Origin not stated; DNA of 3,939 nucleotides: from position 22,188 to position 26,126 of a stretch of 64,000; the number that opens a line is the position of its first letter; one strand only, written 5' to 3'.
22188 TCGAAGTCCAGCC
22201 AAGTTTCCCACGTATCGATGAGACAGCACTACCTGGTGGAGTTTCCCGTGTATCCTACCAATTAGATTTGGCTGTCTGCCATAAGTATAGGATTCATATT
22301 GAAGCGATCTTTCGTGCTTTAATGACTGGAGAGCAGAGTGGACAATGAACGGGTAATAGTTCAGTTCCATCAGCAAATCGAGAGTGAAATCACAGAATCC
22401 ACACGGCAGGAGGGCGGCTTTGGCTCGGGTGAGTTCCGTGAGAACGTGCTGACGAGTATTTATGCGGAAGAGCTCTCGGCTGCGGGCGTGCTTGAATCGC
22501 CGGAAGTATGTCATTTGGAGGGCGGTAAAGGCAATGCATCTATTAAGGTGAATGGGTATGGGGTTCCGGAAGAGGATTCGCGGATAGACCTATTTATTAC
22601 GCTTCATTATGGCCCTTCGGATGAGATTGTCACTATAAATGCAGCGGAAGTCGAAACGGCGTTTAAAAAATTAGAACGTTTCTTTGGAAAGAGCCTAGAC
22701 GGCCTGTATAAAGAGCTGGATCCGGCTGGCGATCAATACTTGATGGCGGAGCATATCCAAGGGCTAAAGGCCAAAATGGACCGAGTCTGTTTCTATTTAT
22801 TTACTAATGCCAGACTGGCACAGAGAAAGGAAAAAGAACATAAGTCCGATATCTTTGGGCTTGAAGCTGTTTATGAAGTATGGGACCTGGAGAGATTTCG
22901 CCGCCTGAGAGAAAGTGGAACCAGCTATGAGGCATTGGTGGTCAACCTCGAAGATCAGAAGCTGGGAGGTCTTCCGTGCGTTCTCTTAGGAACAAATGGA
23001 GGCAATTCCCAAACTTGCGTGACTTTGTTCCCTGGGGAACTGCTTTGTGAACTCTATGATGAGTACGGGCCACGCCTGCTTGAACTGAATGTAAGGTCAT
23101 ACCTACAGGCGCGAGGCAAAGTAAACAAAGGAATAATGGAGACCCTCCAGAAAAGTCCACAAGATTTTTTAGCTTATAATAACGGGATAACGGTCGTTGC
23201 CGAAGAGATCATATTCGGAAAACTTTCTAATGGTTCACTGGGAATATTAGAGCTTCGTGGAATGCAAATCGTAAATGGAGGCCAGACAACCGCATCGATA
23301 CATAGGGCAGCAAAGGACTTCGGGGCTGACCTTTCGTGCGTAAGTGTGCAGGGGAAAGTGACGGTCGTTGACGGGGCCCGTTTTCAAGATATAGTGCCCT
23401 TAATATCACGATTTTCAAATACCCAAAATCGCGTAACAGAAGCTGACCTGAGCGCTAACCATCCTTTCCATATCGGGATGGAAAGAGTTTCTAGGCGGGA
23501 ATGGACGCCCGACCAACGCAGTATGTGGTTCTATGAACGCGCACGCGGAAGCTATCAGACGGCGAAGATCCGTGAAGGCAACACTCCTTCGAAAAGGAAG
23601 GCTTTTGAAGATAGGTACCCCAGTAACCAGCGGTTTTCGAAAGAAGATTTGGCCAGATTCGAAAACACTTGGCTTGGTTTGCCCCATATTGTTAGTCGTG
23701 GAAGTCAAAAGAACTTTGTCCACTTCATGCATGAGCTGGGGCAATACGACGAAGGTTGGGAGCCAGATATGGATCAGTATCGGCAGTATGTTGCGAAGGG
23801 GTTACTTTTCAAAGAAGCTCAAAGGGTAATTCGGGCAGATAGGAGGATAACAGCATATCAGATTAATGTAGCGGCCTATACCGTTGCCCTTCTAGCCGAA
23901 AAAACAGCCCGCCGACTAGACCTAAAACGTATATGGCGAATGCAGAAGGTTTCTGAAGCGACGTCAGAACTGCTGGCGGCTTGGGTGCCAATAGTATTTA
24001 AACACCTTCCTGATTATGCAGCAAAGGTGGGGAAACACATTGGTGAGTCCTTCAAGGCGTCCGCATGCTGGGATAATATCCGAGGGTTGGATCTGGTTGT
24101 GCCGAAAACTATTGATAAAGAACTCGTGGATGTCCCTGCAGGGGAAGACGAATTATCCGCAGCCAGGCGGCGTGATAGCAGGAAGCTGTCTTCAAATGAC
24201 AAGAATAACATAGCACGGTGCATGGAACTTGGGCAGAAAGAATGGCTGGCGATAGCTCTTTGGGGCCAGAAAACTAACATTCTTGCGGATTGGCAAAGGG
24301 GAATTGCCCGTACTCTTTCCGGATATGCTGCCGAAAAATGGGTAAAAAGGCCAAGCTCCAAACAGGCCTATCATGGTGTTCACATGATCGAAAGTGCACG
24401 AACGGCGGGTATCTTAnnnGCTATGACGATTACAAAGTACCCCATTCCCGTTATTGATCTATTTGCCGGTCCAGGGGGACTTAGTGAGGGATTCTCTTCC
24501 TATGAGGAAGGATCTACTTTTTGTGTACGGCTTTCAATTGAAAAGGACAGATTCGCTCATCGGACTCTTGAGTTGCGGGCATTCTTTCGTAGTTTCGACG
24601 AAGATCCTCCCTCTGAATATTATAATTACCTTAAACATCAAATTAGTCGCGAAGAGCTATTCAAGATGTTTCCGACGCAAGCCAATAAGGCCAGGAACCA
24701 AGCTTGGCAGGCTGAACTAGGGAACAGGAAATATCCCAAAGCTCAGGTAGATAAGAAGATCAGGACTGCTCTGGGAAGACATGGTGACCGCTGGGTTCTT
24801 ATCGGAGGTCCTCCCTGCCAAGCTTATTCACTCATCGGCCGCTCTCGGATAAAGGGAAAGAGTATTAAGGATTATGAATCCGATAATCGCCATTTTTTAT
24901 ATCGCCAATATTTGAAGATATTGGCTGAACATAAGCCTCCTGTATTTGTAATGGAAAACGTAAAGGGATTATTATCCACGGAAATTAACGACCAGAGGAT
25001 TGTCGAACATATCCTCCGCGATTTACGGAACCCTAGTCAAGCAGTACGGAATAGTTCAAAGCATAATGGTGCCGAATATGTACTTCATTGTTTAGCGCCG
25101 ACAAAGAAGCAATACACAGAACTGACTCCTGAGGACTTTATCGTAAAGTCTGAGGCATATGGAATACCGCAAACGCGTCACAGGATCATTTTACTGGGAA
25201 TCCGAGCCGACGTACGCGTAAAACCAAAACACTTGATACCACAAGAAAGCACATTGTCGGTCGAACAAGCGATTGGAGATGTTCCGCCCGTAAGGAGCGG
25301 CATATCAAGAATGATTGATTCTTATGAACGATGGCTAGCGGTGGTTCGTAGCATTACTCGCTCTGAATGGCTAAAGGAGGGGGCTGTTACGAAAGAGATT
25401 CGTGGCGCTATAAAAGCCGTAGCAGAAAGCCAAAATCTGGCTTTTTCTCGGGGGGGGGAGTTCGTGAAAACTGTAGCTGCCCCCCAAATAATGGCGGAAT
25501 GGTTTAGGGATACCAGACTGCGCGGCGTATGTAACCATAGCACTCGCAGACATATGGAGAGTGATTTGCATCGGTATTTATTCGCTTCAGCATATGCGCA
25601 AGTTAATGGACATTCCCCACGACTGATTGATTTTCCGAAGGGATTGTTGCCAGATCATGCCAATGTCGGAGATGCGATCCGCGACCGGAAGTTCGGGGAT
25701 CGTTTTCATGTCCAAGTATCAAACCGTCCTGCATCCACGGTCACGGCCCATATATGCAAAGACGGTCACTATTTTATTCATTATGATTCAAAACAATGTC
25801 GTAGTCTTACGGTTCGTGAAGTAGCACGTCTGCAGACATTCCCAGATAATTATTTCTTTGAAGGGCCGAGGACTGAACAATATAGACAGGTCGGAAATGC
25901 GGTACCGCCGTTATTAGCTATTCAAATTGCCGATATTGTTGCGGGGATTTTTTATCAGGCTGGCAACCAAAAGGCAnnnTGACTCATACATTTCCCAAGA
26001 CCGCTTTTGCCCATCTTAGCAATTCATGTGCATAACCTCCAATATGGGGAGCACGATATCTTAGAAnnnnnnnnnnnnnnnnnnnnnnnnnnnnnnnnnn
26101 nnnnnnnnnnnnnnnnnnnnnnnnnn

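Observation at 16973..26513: Candidate uncharacterised methylation-coupled defence operon: GHKL ATPase - Z1 NTPase - PD-(D/E)XK nuclease - AIPR - Dcm methyltransferase, with convergent Vsr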

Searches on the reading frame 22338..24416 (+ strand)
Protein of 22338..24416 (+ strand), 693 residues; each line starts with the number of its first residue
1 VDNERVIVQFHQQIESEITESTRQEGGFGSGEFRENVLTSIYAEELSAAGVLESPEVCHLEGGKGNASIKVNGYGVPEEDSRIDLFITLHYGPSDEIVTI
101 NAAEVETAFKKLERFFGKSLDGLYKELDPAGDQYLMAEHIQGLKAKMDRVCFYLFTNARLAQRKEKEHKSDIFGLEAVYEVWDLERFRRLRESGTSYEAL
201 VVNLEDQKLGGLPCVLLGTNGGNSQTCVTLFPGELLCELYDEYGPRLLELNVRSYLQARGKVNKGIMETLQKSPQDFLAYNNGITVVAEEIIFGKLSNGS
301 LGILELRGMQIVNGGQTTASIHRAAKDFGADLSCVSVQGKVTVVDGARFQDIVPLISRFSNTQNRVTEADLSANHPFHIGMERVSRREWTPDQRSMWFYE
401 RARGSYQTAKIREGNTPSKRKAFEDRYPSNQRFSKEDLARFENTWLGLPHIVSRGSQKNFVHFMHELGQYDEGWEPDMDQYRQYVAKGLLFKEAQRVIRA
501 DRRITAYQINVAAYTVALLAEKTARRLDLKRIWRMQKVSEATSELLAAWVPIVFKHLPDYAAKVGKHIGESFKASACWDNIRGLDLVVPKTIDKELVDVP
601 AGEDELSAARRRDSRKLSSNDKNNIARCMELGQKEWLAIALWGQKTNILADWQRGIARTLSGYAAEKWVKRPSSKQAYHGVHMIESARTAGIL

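Call 3: search_protein_families(library=pfam, proteins=[window:22338-24416:+], max_evalue=0.01)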
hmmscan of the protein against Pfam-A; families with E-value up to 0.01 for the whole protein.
window:22338-24416:+ (693 aa): 2 families
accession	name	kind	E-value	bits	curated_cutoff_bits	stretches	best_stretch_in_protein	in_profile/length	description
PF10592.14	AIPR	-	2.5e-88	297.2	25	1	248-555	1-302/308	AIPR protein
PF22879.1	AIPR_N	-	1.4e-35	122.9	28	1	39-189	2-151/151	Abortive infection phage resistance protein N-terminal domain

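Call 4: search_protein_families(library=padloc, proteins=[window:22338-24416:+], max_evalue=0.01)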
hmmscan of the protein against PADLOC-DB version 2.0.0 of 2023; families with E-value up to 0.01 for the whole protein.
window:22338-24416:+ (693 aa): 2 families
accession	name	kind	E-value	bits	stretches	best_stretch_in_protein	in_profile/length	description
PDLC02207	MzaE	-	7.3e-105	349.8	1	9-583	5-582/598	-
PDLC02357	AbiU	-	3.3e-25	87.3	1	246-411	243-387/537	AbiU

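Call 5: search_protein_families(library=ncbifam, proteins=[window:22338-24416:+], max_evalue=0.01)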
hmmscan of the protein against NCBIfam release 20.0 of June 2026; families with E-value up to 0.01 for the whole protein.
window:22338-24416:+ (693 aa): 1 family
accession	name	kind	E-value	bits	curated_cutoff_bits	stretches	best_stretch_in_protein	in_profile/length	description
NF041935.1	MzaE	equivalog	1e-140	470.1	1050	1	6-587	6-585/593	MZA anti-phage system associated AIPR family protein MzaE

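Call 18: search_solved_structures(query=window:22338-24416:+, max_evalue=0.01)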
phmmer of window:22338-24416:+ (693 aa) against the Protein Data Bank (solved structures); distinct sequences matched with E-value up to 0.01: 0.

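Call 41: find_homologous_proteins(query=window:22338-24416:+, max_evalue=0.00001)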
Query window:22338-24416:+ (693 aa): 7833 proteins with E <= 0.00001 among 8000 candidates; the best 120 are listed.
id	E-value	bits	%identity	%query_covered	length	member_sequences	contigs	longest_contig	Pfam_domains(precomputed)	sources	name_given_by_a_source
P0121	0.0e+0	1584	100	100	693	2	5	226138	PF22879.2,PF10592.15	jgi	-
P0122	0.0e+0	1244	77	100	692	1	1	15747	PF22879.2,PF10592.15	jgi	jgi:hypothetical protein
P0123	0.0e+0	1181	73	100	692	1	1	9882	PF22879.2,PF10592.15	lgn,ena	-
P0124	0.0e+0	1172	73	100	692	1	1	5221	PF22879.2,PF10592.15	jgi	jgi:hypothetical protein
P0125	0.0e+0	1170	73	100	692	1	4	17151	PF22879.2,PF10592.15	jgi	jgi:hypothetical protein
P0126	0.0e+0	1163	72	100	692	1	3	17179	PF22879.2,PF10592.15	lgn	-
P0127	0.0e+0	1157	73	100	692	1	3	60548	PF22879.2,PF10592.15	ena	-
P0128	0.0e+0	1130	71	100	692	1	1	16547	PF22879.2,PF10592.15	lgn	-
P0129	0.0e+0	1096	69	99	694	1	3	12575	PF22879.2,PF10592.15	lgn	-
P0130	0.0e+0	1091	68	100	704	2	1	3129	PF22879.2,PF10592.15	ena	-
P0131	0.0e+0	1082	67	99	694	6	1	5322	PF22879.2,PF10592.15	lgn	-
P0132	0.0e+0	1074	66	100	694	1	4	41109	PF22879.2,PF10592.15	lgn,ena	-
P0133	0.0e+0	1059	67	100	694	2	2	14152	PF22879.2,PF10592.15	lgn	-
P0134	0.0e+0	1035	65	100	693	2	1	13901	PF22879.2,PF10592.15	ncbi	-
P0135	1.4e-295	1000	63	100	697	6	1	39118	PF22879.2,PF10592.15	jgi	jgi:hypothetical protein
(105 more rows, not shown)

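Call 55: predict_structure(alignment_id=A1)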
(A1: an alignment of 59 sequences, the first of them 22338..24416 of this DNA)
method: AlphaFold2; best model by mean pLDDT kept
length: 693 residues; sequences in the alignment: 59
mean_pLDDT: 85.4   pTM: 0.53
mean pLDDT of the five models: 85.4, 81.9, 81.7, 81.4, 80.7
residues with pLDDT >= 90: 363; 70-90: 239; 50-70: 68; < 50: 23
segments of 3 or more residues with pLDDT < 50: 252-259, 362-365
pLDDT, mean of each block of 10 residues (from residue 1): 73 89 61 83 82 86 88 87 94 86 91 96 92 92 92 94 67 90 85 56 88 82 77 88 62 48 73 82 79 91 88 76 85 89 80 64 53 84 95 94 82 85 94 96 97 93 89 92 97 97 93 97 94 96 97 95 88 93 92 88 53 70 92 95 94 95 92 93 91 87
secondary structure, 60 per line:
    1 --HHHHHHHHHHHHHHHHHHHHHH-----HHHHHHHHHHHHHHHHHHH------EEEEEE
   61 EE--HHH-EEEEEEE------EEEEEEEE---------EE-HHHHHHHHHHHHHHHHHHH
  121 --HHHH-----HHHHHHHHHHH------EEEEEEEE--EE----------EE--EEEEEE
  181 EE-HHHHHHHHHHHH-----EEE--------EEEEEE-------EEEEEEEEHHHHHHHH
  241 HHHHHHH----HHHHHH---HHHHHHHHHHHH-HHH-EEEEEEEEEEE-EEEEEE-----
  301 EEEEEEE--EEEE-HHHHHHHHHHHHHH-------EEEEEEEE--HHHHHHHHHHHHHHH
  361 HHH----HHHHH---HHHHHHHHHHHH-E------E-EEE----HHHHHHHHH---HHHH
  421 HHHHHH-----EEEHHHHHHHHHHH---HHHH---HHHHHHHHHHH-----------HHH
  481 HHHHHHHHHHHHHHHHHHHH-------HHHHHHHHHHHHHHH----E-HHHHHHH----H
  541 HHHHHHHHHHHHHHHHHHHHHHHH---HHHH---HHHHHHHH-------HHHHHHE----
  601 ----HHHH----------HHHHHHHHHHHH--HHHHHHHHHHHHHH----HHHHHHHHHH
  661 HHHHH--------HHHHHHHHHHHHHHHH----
elements in order (helices of 4 or more, strands of 3 or more residues): H3-24 H30-48 E55-62 E69-75 E82-89 H102-120 H123-126 H132-142 E149-156 E175-182 H184-195 E201-203 E212-217 E225-232 H233-247 H252-257 H261-272 E278-288 E290-295 E301-307 E310-313 H315-328 E336-343 H346-363 H368-372 H376-387 E398-400 H405-413 H417-426 E432-434 H435-445 H449-452 H456-466 H478-500 H508-522 H529-535 H540-564 H568-571 H575-582 H590-595 H605-608 H619-630 H633-646 H651-665 H674-689

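Call 77: fold_search(model_id=the predicted structure, library=pdb)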
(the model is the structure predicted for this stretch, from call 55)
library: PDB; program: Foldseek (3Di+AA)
matches with E <= 10: 155; with E <= 0.001: 0
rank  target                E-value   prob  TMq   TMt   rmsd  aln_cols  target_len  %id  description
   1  6xre_E                6.2e-01  0.11  0.09  0.20  17.8       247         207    8  Structure of the p53/RNA polymerase II assembly (released 2021-03-24)
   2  9n1l_A                7.5e-01  0.06  0.12  0.09  22.9       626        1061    9  Cryo-EM structure of rabbit TRPM3 in complex with primidone in resting state at 18 degrees Celsius (released 2025-12-17)
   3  4ke4                  9.0e-01  0.04  0.05  0.07  17.0       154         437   12  Elucidation of the structure and reaction mechanism of Sorghum bicolor hydroxycinnamoyltransferase and its structural re (released 2013-05-15)
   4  5cwc                  9.8e-01  0.12  0.08  0.19  15.4       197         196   13  Crystal structure of de novo designed helical repeat protein DHR5 (released 2015-12-16)
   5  5e17_F                1.0e+00  0.06  0.07  0.12  29.0       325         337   11  T. thermophilus transcription initiation complex having a RRR discriminator sequence and a nontemplate-strand length c (released 2016-03-09)
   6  5v54_A                1.3e+00  0.04  0.07  0.10  23.0       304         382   12  Crystal structure of 5-HT1B receptor in complex with methiothepin (released 2018-02-07)
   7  9hux_A                1.5e+00  0.06  0.11  0.08  21.8       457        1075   14  CryoEM map of the large glutamate dehydrogenase composed of 180 kDa subunits from Mycobacterium smegmatis obtained in  (released 2026-01-14)
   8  6jfk                  1.5e+00  0.01  0.06  0.07  30.3       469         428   11  GDP bound Mitofusin2 (MFN2) (released 2019-11-13)
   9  9hv0                  1.7e+00  0.04  0.10  0.08  21.9       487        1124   15  CryoEM map of the large glutamate dehydrogenase composed of 180 kDa subunits from Mycobacterium smegmatis obtained in th (released 2026-01-14)
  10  3vvx_A                1.9e+00  0.08  0.08  0.20  13.2       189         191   11  Crystal Strucuture of RamR (Transcriptional Regurator of TetR Family) from Salmonella Typhimurium (released 2013-07-03)
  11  4mq9_F                1.9e+00  0.03  0.07  0.12  28.7       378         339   10  Crystal structure of Thermus thermophilus RNA polymerase holoenzyme in complex with GE23077 (released 2014-05-07)
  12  6jfl_C                2.0e+00  0.01  0.06  0.08  31.5       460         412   12  Nucleotide-free Mitofusin2 (MFN2) (released 2019-11-13)
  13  6jfm_B                2.1e+00  0.01  0.05  0.07  27.6       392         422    9  Mitofusin2 (MFN2)_T111D (released 2019-11-13)
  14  9uks_F                2.3e+00  0.08  0.09  0.16  29.9       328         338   10  CryoEM structure of the T.thermophilus transcription initiation complex in the presence of Gp4A, -1 dA in the template (released 2025-10-22)
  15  6ptm                  2.3e+00  0.06  0.06  0.05  14.1       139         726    6  Crystal structure of apo exo-carrageenase GH42 from Bacteroides ovatus (released 2019-09-25)
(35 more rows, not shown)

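Call 81: search_solved_structures(query=A1, max_evalue=1)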
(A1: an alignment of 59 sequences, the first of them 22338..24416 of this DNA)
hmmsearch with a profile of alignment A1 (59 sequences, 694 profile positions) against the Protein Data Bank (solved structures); distinct sequences matched with E-value up to 1: 3.
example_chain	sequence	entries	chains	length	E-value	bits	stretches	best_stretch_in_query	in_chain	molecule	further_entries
8f2r_H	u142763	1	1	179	0.56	11.6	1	527-605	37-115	COMM domain-containing protein 8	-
8f2u_H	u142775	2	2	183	0.59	11.6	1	527-605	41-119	COMM domain-containing protein 8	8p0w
1vct_A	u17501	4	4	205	0.97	10.8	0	133-183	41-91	hypothetical protein PH0236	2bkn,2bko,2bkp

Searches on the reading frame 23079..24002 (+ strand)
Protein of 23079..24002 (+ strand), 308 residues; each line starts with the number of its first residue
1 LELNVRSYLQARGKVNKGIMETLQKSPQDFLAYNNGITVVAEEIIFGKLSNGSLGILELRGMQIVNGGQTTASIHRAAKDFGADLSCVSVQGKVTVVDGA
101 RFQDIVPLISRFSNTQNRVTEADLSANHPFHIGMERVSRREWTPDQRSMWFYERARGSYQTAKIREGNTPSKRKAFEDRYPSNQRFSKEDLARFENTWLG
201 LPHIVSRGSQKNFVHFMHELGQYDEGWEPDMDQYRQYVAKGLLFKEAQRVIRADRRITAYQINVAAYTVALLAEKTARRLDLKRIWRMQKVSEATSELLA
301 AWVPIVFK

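Call 78: search_protein_families(library=pfam, proteins=[window:23079-24002:+], max_evalue=10)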
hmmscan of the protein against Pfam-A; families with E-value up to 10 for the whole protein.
window:23079-24002:+ (308 aa): 1 family
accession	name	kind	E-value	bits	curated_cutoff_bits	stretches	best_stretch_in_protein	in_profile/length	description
PF10592.14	AIPR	-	5.6e-89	299.3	25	1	1-303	1-297/308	AIPR protein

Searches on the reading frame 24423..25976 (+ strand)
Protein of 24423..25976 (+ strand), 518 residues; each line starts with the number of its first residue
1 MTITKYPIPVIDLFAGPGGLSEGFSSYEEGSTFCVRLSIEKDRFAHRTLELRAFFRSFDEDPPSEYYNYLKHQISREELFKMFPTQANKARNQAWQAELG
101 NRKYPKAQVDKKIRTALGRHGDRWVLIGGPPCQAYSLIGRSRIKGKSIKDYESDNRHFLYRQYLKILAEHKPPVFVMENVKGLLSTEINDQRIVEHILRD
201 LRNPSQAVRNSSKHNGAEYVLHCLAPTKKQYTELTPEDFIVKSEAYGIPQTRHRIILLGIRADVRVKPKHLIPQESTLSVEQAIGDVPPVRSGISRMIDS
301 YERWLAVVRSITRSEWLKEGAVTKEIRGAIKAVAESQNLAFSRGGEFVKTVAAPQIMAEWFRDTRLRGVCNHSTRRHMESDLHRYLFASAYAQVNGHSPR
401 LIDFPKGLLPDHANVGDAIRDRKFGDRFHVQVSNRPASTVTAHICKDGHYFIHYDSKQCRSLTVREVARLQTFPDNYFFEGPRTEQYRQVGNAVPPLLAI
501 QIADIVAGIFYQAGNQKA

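Call 3: search_protein_families(library=pfam, proteins=[window:24423-25976:+], max_evalue=0.01)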
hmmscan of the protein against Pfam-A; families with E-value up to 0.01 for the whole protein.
window:24423-25976:+ (518 aa): 1 family
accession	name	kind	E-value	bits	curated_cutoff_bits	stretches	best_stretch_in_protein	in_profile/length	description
PF00145.23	DNA_methylase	-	1.3e-42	146.9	22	2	240-504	141-320/324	C-5 cytosine-specific DNA methylase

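Call 4: search_protein_families(library=padloc, proteins=[window:24423-25976:+], max_evalue=0.01)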
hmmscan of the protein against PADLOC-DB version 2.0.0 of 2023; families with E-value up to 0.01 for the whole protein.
window:24423-25976:+ (518 aa): 55 families (the best 25 are shown)
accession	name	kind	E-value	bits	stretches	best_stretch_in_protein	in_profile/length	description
PDLC02649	DrmMII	-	7.1e-95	316.4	2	9-303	6-264/422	DrmMII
PDLC03232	MTase_II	-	6.5e-67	224.3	2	368-509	325-459/465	Type II methyltransferase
PDLC03234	MTase_II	-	2.5e-61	206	2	239-507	153-363/375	Type II methyltransferase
PDLC03378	MTase_II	-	7e-59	197.8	1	9-513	4-333/344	Type II methyltransferase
PDLC02656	DrmMII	-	2.7e-55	186.1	2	369-506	334-465/491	DrmMII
PDLC02648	DrmMII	-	4.3e-53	178.8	2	369-506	318-447/468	DrmMII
PDLC03326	MTase_II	-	4.2e-52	175.7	3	367-507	245-373/412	Type II methyltransferase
PDLC00033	DruM2|DruM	-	8.8e-45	151.6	1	111-506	79-360/368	DNA cytosine methylase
PDLC03272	MTase_II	-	2e-43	147.1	1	7-506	74-386/407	Type II methyltransferase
PDLC00026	DruM2|DruM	-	2e-39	134.1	2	120-282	66-189/336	DNA cytosine methylase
PDLC03307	MTase_II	-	4.8e-36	122.8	2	125-269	65-198/382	Type II methyltransferase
PDLC03231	MTase_II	-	4.2e-35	119.4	2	422-505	380-461/488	Type II methyltransferase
PDLC02650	DrmMII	-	1.2e-33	114.7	2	109-189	70-142/435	DrmMII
PDLC03225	MTase_II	-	6.4e-32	109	3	432-510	525-598/615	Type II methyltransferase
PDLC00031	DruM2|DruM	-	1.1e-30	104.9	3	8-203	12-142/361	DNA cytosine methylase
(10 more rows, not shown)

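Call 5: search_protein_families(library=ncbifam, proteins=[window:24423-25976:+], max_evalue=0.01)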
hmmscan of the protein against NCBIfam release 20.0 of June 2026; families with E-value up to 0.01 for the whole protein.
window:24423-25976:+ (518 aa): 2 families
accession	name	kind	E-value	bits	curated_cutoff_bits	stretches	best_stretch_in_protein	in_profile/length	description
TIGR00675.1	dcm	superfamily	4.9e-39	134.9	100.65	1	120-503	58-326/329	DNA (cytosine-5-)-methyltransferase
NF007772.0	PRK10458.1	subfamily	3.3e-16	58.9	710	1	109-188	159-236/472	DNA cytosine methylase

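Call 52: search_solved_structures(query=window:24423-25976:+, max_evalue=0.00001)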
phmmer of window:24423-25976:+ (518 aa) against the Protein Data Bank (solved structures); distinct sequences matched with E-value up to 0.00001: 43.
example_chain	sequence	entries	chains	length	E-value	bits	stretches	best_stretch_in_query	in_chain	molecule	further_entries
1dct_A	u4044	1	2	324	3.3e-17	65.6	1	434-506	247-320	PROTEIN (MODIFICATION METHYLASE HAEIII)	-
3ubt_Y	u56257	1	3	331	5.9e-16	61.4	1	434-507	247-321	Modification methylase HaeIII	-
3g7u_A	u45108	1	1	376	3.6e-14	55.5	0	460-502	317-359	Cytosine-specific methyltransferase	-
5guv_A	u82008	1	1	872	4.5e-14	55.2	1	456-502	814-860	DNA (cytosine-5)-methyltransferase 1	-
9mvy_A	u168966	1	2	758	9.1e-14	54.2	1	449-498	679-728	DNA (cytosine-5)-methyltransferase 1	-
3pt9_A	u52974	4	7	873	9.2e-14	54.2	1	456-502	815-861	DNA (cytosine-5)-methyltransferase 1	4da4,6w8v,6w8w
7ubu_A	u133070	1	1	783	1e-13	54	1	449-498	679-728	DNA (cytosine-5)-methyltransferase 1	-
4fsx_A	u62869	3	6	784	1e-13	54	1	449-498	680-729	DNA (cytosine-5)-methyltransferase 1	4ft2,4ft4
3pt6_A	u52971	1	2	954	1.4e-13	53.6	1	456-502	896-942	DNA (cytosine-5)-methyltransferase 1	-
5gut_A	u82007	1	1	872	1.7e-13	53.3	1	456-502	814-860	DNA (cytosine-5)-methyltransferase 1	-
5wy1_A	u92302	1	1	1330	5e-13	51.8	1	456-502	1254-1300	DNA (cytosine-5)-methyltransferase 1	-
3av4_A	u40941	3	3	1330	5.1e-13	51.8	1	456-502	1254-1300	DNA (cytosine-5)-methyltransferase 1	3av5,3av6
6x9i_A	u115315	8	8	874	1.5e-12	50.2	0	456-502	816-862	DNA (cytosine-5)-methyltransferase 1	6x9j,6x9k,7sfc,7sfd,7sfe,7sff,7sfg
9v36_A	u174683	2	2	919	1.8e-12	49.9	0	456-502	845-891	DNA (cytosine-5)-methyltransferase 1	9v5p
3pta_A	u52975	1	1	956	2.4e-12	49.5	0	456-502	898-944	DNA (cytosine-5)-methyltransferase 1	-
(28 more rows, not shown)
